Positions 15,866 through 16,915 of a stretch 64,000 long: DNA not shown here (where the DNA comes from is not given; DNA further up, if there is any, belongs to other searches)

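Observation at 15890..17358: Strongly low-GC two-gene cassette of unknown function inserted antisense into the head-tail operon; both proteins end in the same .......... motif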

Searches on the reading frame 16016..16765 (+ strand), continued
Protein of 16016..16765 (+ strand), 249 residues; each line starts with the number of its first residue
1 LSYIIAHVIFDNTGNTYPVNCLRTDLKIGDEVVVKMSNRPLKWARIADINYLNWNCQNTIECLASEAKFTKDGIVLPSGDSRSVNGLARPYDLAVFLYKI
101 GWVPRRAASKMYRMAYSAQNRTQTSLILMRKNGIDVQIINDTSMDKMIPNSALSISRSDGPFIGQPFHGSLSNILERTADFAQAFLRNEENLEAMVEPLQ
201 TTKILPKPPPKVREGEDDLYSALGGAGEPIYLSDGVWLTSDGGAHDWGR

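Call 43: find_encoding_contigs(protein=P0003, flank=8000, max_places=5)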
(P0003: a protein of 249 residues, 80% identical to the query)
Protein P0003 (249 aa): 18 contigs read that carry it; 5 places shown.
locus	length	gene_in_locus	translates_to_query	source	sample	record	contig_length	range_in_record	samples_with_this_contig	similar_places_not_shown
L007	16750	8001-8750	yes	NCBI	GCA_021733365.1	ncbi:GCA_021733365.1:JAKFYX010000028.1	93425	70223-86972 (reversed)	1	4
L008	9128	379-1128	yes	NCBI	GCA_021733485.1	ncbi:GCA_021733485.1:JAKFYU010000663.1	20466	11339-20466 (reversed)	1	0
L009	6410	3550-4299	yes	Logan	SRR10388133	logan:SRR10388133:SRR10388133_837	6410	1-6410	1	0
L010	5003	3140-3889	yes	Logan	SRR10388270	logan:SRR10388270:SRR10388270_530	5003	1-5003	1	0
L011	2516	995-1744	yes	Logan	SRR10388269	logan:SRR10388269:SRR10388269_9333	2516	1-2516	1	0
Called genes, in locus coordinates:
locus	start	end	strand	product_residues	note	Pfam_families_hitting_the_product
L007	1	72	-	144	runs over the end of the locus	-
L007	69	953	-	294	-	PF09931:Phage_phiJL001_Gp84_N, PF09356:Phage_BR0599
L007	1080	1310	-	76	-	-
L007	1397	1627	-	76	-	-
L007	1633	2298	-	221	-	PF00959:Phage_lysozyme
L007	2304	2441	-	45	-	-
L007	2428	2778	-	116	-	-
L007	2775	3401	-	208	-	PF09343:DUF2460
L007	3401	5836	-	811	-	-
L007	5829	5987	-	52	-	PF24752:DUF7697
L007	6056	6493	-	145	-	PF27119:Phage_YdaY (weak)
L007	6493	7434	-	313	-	PF18906:Phage_tube_2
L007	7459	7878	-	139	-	-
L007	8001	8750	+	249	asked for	-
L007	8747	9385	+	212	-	-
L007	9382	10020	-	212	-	PF20039:DUF6441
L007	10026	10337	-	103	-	PF05354:Phage_attach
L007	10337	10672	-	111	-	PF09956:Phage_cement_2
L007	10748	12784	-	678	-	PF10124:Mu-like_gpT (faint), PF25209:Phage_capsid_4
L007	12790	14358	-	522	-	PF05136:Phage_portal_2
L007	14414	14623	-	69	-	-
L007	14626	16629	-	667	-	PF05876:GpA_ATPase, PF20454:GpA_nuclease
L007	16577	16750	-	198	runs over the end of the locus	-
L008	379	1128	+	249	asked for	-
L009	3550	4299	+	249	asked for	-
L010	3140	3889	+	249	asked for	-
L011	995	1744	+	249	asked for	-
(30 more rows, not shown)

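Call 44: find_encoding_contigs(protein=P0010, flank=8000, max_places=3)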
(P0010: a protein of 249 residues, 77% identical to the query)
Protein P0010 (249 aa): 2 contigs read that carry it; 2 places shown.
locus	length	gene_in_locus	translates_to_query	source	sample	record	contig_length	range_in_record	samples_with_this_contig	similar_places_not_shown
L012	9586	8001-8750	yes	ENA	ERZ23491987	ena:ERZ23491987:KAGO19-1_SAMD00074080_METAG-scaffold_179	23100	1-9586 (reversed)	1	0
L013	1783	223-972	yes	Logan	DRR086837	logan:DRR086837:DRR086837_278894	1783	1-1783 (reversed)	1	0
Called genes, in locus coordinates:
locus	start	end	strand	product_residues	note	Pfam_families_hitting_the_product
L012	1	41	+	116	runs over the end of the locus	-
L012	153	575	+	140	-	-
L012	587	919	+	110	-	PF12599:DUF3768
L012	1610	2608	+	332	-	PF01844:HNH, PF14279:HNH_5, PF01230:HIT, PF11969:DcpS_C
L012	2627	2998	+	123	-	PF05899:Cupin_3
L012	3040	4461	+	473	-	PF11074:DUF2779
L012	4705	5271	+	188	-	PF00589:Phage_integrase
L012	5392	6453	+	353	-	PF14175:YaaC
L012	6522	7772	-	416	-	PF00589:Phage_integrase (weak)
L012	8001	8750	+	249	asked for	-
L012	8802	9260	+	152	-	-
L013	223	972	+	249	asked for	-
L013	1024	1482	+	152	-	-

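Call 45: find_encoding_contigs(protein=P0023, flank=8000, max_places=3)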
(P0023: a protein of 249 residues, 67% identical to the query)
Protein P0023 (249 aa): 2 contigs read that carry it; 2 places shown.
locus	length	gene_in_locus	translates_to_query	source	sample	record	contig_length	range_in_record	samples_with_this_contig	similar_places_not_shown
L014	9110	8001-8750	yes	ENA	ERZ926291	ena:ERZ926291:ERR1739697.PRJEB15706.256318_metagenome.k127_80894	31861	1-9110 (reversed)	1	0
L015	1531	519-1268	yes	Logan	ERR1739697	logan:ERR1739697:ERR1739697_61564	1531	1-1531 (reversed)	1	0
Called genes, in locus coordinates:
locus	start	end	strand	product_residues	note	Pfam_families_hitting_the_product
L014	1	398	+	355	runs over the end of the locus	-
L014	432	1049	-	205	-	PF08241:Methyltransf_11, PF13649:Methyltransf_25 (weak)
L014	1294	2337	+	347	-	PF01073:3Beta_HSD (weak), PF01370:Epimerase, PF02719:Polysacc_synt_2, PF04321:RmlD_sub_bind, PF16363:GDP_Man_Dehyd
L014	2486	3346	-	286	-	PF01531:Glyco_transf_11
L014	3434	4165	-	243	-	PF00535:Glycos_transf_2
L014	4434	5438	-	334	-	PF01073:3Beta_HSD, PF01370:Epimerase, PF02719:Polysacc_synt_2, PF04321:RmlD_sub_bind, PF07993:NAD_binding_4 (faint), PF13460:NAD_binding_10 (weak), PF16363:GDP_Man_Dehyd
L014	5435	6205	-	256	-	PF01755:Glyco_transf_25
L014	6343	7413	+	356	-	PF00795:CN_hydrolase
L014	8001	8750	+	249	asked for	-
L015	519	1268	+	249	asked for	-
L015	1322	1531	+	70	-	?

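Call 71: search_solved_structures(query=A3, max_evalue=10)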
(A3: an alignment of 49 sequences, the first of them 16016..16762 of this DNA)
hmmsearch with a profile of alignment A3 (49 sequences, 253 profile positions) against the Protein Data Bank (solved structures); distinct sequences matched with E-value up to 10: 1.
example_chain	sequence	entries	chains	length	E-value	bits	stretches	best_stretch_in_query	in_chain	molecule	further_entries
6dfx_H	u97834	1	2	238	0.53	13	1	153-245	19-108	T1D3 beta chain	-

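Call 76: find_related_loci(query=A3, collection=genome_contigs, flank=6000)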
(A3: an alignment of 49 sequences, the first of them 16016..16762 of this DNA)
Query A3 (249 aa) in genome_contigs; peptide patterns used: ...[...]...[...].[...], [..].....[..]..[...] (x = any residue, [..] = any of these).
54 stretches matched a pattern; 18 encode a relative of the query (tblastn E <= 1e-3); 18 distinct loci.
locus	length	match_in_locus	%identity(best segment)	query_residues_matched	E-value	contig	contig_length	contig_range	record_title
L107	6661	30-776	81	1-249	1e-139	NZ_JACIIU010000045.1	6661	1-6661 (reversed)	Paenochrobactrum gallinarii strain DSM 22336 Ga0373297_45, whole genome shotgun sequence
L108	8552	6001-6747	80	1-249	1e-139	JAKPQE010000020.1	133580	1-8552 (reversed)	MAG: Pseudomonadota bacterium isolate JPNA_maxbin.170 k141_655165, whole genome shotgun sequence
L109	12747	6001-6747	79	1-249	6e-138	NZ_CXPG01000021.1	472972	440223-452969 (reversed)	Jannaschia rubra strain CECT 5088, whole genome shotgun sequence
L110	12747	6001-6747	76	1-249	6e-134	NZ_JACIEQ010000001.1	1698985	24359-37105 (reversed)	Actibacterium naphthalenivorans strain DSM 105040 Ga0373277_01, whole genome shotgun sequence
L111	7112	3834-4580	75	1-249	1e-130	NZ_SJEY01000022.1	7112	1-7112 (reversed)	Roseovarius aestuariivivens strain GHTF-24 NODE_22_length_7112_cov_90.5166, whole genome shotgun sequence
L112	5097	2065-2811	72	1-249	1e-127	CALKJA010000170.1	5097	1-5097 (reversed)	MAG: uncultured Rhodobacteraceae bacterium isolate B4_Bin_Bin_5_1 genome assembly, contig: c_000000228265, whole genome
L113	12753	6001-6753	58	1-249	3e-98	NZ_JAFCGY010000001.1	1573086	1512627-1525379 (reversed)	Mesorhizobium caraganae strain LMG 24397 NODE_1_length_1573086_cov_16.856127, whole genome shotgun sequence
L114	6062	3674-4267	37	1-198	5e-43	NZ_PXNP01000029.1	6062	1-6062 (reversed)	Marinobacter fuscus strain NH169-3 842, whole genome shotgun sequence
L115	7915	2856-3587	37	1-238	8e-43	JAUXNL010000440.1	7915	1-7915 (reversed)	MAG: Moraxellaceae bacterium isolate C1_concoct.bin.94_sub C1_k141_137420, whole genome shotgun sequence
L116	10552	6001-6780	34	1-249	2e-40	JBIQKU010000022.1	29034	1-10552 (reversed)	MAG: Rubrivivax sp. isolate mag.68f NODE_2145_length_29034, whole genome shotgun sequence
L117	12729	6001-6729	35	1-235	6e-38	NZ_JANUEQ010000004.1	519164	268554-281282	Klebsiella sp. BIGb0407 Ga0480618_04, whole genome shotgun sequence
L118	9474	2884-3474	33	1-197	2e-37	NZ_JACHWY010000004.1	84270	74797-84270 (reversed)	Litorivivens lipolytica strain CECT 8654 Ga0372431_04, whole genome shotgun sequence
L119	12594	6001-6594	34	1-198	2e-36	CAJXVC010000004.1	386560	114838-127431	MAG TPA_asm: uncultured Gammaproteobacteria bacterium isolate SRR3933379_bin.15_MetaBAT_v2.12.1_MAG genome assembly, con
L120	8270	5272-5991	33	1-242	5e-35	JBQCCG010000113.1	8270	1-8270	MAG: Sphingomicrobium sp. isolate bin007 k141_2383899, whole genome shotgun sequence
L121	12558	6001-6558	41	1-189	1e-33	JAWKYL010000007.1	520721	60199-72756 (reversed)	MAG: Burkholderiaceae bacterium isolate BC1.77 BC1.77.fa-7, whole genome shotgun sequence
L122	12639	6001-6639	31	1-219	8e-29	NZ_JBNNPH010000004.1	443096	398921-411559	Brevundimonas sp. NPDC003935 NPDC003935_151_D8.ctg-0004, whole genome shotgun sequence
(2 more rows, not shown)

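Call 78: search_protein_families(library=pfam, proteins=[L001:1365-2912:+, L121:6877-7443:-, L004:8331-8993:+, L004:10420-10842:+, L003:7566-8000:+, L003:9038-9640:+, L007:8747-9385:+], max_evalue=0.1)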
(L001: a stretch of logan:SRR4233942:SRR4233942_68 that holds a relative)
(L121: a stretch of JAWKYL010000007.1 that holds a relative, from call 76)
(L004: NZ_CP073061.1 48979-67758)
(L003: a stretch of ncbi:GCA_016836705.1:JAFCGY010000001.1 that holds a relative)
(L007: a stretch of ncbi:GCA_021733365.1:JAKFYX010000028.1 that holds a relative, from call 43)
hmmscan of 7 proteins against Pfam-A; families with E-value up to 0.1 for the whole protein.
L001:1365-2912:+ (515 aa): 5 families
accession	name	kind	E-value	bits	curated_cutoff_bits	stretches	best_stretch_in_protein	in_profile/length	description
PF02195.25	ParB_N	-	3.5e-05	24.2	26.3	1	14-115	5-95/95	ParB N-terminal domain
PF17762.8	HTH_ParB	-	0.0023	18.5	22.6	1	119-198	3-83/102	ParB HTH domain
PF07506.17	RepB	-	0.016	15.7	30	1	115-168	1-52/185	RepB plasmid partitioning protein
PF08281.18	Sigma70_r4_2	-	0.016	15.3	25.7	1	121-159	12-50/54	Sigma-70, region 4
PF04545.22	Sigma70_r4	-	0.081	12.9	24.1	0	130-159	15-44/50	Sigma-70, region 4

L121:6877-7443:- (188 aa): 0 families

L004:8331-8993:+ (220 aa): 0 families

L004:10420-10842:+ (140 aa): 0 families

L003:7566-8000:+ (144 aa): 0 families

L003:9038-9640:+ (200 aa): 0 families

L007:8747-9385:+ (212 aa): 0 families

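Call 92: fold_search(model_id=the predicted structure, library=viral)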
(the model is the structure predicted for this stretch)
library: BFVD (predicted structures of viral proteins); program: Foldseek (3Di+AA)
matches with E <= 10: 895; with E <= 0.001: 0
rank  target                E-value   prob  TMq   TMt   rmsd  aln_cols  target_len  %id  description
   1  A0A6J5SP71            4.6e-02  0.72  0.25  0.18  11.7       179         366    8  Uncharacterized protein [uncultured Caudovirales phage]
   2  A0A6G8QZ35            4.8e-02  0.98  0.21  0.50   6.5        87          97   21  Uncharacterized protein [Phage NBSal003]
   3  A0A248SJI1            7.7e-02  0.11  0.16  0.07  15.9       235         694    9  (no name in the UniProt tables at hand)
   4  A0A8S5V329            9.2e-02  0.82  0.23  0.47   8.1       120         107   16  Uncharacterized protein [Siphoviridae sp. ctt0c4]
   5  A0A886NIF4            9.8e-02  0.10  0.13  0.13  14.7       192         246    8  (no name in the UniProt tables at hand)
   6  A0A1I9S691            1.5e-01  0.54  0.21  0.41   6.8       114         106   10  (no name in the UniProt tables at hand)
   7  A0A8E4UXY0            1.5e-01  0.14  0.15  0.20  14.0       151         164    9  Uncharacterized protein [Maribacter phage Colly_1]
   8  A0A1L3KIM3            1.6e-01  0.16  0.17  0.08  19.6       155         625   10  (no name in the UniProt tables at hand)
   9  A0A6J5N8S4            1.9e-01  0.10  0.12  0.05  24.8       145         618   12  Portal protein [uncultured Caudovirales phage]
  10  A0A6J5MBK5            1.9e-01  0.06  0.13  0.11  15.2       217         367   12  DnaN DNA polymerase sliding clamp subunit (PCNA homolog) [uncultured Caudovirales phage]
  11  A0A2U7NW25            2.1e-01  0.06  0.14  0.10  17.1       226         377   12  Beta clamp domain protein [Hot spring virus BHS2]
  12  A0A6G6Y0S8            2.2e-01  0.66  0.24  0.46   5.0       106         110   11  Uncharacterized protein [Bifidobacterium phage BadAargau2]
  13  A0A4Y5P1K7            2.4e-01  0.75  0.19  0.55   5.0        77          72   21  Uncharacterized protein [Pantoea phage vB_PagS_AAS21]
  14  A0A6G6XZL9            2.8e-01  0.80  0.25  0.51   3.7       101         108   10  Uncharacterized protein [Bifidobacterium phage BadAztec1]
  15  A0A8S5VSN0            2.8e-01  0.33  0.24  0.42  15.7       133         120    7  (no name in the UniProt tables at hand)
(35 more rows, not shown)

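Call 97: search_protein_families(library=pfam, proteins=[L110:7402-9495:+, L110:4473-5804:+, L110:2749-3948:-, L110:9582-10631:+, L110:10962-11897:+, L111:4587-6161:+, L111:2666-3673:+, L111:6263-6886:+, L107:1590-4430:-, L107:4588-5322:-], max_evalue=0.001)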
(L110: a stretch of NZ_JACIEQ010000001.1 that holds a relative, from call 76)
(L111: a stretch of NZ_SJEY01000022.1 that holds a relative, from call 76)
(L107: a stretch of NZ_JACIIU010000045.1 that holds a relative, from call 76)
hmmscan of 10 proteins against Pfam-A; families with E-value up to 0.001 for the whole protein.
L110:7402-9495:+ (697 aa): 1 family
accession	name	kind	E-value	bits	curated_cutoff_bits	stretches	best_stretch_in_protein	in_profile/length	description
PF02195.25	ParB_N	-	0.00078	19.9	26.3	0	15-115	6-95/95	ParB N-terminal domain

L110:4473-5804:+ (443 aa): 0 families

L110:2749-3948:- (399 aa): 2 families
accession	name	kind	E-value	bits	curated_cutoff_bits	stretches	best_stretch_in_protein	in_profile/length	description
PF00872.24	Transposase_mut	-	2.3e-124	415.6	21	1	4-371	9-377/379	Transposase, Mutator family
PF10551.15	MULE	-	1.3e-06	29.1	27.6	1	158-252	2-97/99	MULE transposase domain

L110:9582-10631:+ (349 aa): 2 families
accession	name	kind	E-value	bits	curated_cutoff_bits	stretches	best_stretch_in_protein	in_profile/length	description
PF23639.1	DUF7146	-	7.9e-38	129.5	27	1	125-231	2-105/105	Domain of unknown function (DUF7146)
PF13362.12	Toprim_3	-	9.4e-23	80.9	27.2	1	238-326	2-93/95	Toprim domain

L110:10962-11897:+ (311 aa): 1 family
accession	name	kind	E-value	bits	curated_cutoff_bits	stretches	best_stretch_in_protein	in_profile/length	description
PF10686.14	YAcAr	-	4.4e-32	110.1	28.2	1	195-261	1-66/66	YspA, cpYpsA-related SLOG family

L111:4587-6161:+ (524 aa): 0 families

L111:2666-3673:+ (335 aa): 1 family
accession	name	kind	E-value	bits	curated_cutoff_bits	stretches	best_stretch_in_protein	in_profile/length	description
PF04250.19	DUF429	-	1e-06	29.1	23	1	41-245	24-203/214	Protein of unknown function (DUF429)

L111:6263-6886:+ (207 aa): 1 family
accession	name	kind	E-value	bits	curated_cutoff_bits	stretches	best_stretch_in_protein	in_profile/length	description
PF01939.22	NucS_C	-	3.8e-09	37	24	1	23-112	12-104/124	Endonuclease NucS C-terminal domain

L107:1590-4430:- (946 aa): 6 families
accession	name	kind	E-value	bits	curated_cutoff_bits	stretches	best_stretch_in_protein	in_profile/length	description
PF00580.27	UvrD-helicase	-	1.8e-42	146.4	23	2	154-242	1-93/271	UvrD/REP helicase N-terminal domain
PF13245.12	AAA_19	-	4e-18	66.3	25.1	1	158-588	1-133/134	AAA domain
PF13361.12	UvrD_C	-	3.6e-14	53.4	25.6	1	719-788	290-347/350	UvrD-like helicase C-terminal domain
PF01396.24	Zn_ribbon_Top1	-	1.1e-10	41.5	32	1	883-912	3-31/39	Topoisomerase DNA binding C4 zinc finger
PF13538.12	UvrD_C_2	-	8.4e-08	32.4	27.4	0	765-786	29-51/52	UvrD-like helicase C-terminal domain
PF13604.12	AAA_30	-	4.7e-07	30.2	27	1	154-222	2-70/191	AAA domain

L107:4588-5322:- (244 aa): 0 families

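Call 100: search_protein_families(library=padloc, proteins=[L107:1590-4430:-, L111:4587-6161:+, L001:1365-2912:+, L110:7402-9495:+, L122:6756-9446:+, L007:8747-9385:+], max_evalue=0.001)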
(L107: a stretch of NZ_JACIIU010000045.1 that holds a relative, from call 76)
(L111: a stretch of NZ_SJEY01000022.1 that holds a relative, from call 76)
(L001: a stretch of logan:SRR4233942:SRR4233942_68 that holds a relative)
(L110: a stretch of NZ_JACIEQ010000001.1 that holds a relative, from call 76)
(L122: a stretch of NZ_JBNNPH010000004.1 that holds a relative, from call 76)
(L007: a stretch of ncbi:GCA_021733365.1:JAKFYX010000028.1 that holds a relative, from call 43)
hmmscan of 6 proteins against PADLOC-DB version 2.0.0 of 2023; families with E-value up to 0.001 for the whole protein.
L107:1590-4430:- (946 aa): 52 families (the best 25 are shown)
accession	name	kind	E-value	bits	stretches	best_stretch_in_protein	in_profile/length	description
PDLC00117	GajB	-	9.3e-42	141.3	3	512-639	180-304/604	UrvD helicase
PDLC00114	GajB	-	3.6e-39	132.9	3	153-247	7-107/635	UrvD helicase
PDLC03802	RTasHel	-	2.4e-38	130.4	3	152-271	4-112/675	DRT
PDLC00132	GajB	-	7.2e-35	118.7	3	154-241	4-91/625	UrvD helicase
PDLC00103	GajB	-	1.8e-31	107.8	3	157-241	20-108/612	UrvD helicase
PDLC00130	GajB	-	4.2e-26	89.4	2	541-671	203-319/589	UrvD helicase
PDLC00104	GajB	-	2.4e-25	87.3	3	156-240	5-93/574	UrvD helicase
PDLC00127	GajB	-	2.5e-25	87.1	3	151-240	6-97/594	UrvD helicase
PDLC00107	GajB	-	2.6e-24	83.8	3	539-598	211-268/587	UrvD helicase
PDLC00122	GajB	-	1.2e-21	75.2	2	541-631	160-241/502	UrvD helicase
PDLC00134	GajB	-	1.3e-21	75.2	2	161-238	23-105/431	UrvD helicase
PDLC00116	GajB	-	2.1e-21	74.2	2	160-240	18-102/557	UrvD helicase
PDLC00123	GajB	-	3.6e-21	73.4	3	543-599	176-230/540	UrvD helicase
PDLC00144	GajB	-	4.8e-20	69.6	2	156-242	17-108/559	UrvD helicase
PDLC00119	GajB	-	1.2e-19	68.7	2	543-610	218-283/565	UrvD helicase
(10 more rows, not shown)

L111:4587-6161:+ (524 aa): 4 families
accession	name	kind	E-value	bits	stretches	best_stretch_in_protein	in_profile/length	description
PDLC04785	PDC-M72B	-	8e-24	82.5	1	319-462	4-146/168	-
PDLC04784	PDC-M72B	-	2.8e-22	77.7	1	320-468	5-153/193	-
PDLC04406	PDC-M09A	-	9.1e-12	43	1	71-174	115-212/330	-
PDLC04407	PDC-M09A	-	7.1e-10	36.9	1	110-160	104-158/282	-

L001:1365-2912:+ (515 aa): 0 families

L110:7402-9495:+ (697 aa): 0 families

L122:6756-9446:+ (896 aa): 51 families (the best 25 are shown)
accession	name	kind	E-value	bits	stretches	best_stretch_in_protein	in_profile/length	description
PDLC00117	GajB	-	1.8e-37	127.1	3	487-620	171-307/604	UrvD helicase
PDLC00114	GajB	-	5.4e-36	122.4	3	493-624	174-308/635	UrvD helicase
PDLC00103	GajB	-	1.4e-34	118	3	485-645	163-324/612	UrvD helicase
PDLC03802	RTasHel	-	3.2e-32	110.2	3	481-623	139-276/675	DRT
PDLC00130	GajB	-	1.3e-28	97.6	2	494-620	165-295/589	UrvD helicase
PDLC00132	GajB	-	5.9e-28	95.9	3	445-618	140-302/625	UrvD helicase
PDLC00127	GajB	-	2.4e-26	90.4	2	491-618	158-292/594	UrvD helicase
PDLC00112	GajB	-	2e-23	80.9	2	479-613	153-293/581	UrvD helicase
PDLC00107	GajB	-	2.9e-23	80.3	3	134-211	9-88/587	UrvD helicase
PDLC00123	GajB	-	2.3e-22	77.3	3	523-627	169-271/540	UrvD helicase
PDLC00134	GajB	-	9.4e-22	75.7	2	491-644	167-326/431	UrvD helicase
PDLC00122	GajB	-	2.9e-21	74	2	522-625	154-257/502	UrvD helicase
PDLC00136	GajB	-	2e-20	71.2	2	525-660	202-331/570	UrvD helicase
PDLC00129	GajB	-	2.1e-19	67.5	2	500-625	190-319/594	UrvD helicase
PDLC00121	GajB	-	5.2e-18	62.9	2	489-605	158-273/565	UrvD helicase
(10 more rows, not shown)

L007:8747-9385:+ (212 aa): 0 families
